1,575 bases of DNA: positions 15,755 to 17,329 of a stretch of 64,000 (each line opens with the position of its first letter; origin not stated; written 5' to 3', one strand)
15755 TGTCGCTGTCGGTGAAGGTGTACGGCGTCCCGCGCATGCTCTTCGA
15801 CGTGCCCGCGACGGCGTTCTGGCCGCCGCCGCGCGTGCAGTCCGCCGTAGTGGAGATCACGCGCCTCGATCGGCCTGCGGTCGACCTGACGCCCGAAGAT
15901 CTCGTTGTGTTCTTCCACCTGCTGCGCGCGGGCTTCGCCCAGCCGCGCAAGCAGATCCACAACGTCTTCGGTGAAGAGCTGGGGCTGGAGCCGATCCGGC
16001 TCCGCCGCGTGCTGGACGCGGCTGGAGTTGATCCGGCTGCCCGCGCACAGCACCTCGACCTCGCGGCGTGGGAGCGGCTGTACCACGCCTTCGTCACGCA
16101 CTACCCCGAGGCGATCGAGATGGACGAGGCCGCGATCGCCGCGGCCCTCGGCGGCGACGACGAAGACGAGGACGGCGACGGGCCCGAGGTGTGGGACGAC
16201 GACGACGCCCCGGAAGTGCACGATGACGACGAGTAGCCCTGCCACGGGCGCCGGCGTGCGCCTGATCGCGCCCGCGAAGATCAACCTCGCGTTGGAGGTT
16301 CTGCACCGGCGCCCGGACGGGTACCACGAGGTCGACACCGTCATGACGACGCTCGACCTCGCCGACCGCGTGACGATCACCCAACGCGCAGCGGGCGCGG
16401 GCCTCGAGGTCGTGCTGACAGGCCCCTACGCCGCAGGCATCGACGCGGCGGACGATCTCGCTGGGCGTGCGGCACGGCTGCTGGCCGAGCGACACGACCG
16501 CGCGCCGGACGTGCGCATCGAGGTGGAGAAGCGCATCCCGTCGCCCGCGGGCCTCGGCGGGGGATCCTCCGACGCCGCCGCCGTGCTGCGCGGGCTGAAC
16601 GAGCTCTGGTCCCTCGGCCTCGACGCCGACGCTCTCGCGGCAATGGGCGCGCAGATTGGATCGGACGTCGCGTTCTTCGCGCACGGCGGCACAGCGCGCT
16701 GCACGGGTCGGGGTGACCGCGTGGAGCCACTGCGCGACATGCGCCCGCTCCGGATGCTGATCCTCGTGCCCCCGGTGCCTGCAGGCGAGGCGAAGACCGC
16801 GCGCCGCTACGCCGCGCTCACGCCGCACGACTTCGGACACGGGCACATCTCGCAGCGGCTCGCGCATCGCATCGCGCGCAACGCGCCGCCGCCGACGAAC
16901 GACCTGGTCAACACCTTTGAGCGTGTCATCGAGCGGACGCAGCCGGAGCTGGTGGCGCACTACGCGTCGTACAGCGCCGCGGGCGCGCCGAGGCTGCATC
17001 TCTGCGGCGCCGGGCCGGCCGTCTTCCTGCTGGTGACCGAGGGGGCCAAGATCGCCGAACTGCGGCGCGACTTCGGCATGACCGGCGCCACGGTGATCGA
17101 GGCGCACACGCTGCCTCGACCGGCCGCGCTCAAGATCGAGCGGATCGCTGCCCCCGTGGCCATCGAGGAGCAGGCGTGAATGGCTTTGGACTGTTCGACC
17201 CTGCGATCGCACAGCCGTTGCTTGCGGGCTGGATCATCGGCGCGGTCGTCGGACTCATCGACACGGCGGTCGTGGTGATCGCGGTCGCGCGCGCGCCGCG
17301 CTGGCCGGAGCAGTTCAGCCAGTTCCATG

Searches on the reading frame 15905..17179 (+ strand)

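Call 13: search_protein_families(library=pfam, proteins=[window:15905-17179:+])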
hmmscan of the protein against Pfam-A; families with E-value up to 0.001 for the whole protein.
window:15905-17179:+ (424 aa): 1 family
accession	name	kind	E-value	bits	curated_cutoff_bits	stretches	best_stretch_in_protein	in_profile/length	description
PF00288.32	GHMP_kinases_N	-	3.1e-18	66.2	22.3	1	185-262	2-87/87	GHMP kinases N terminal domain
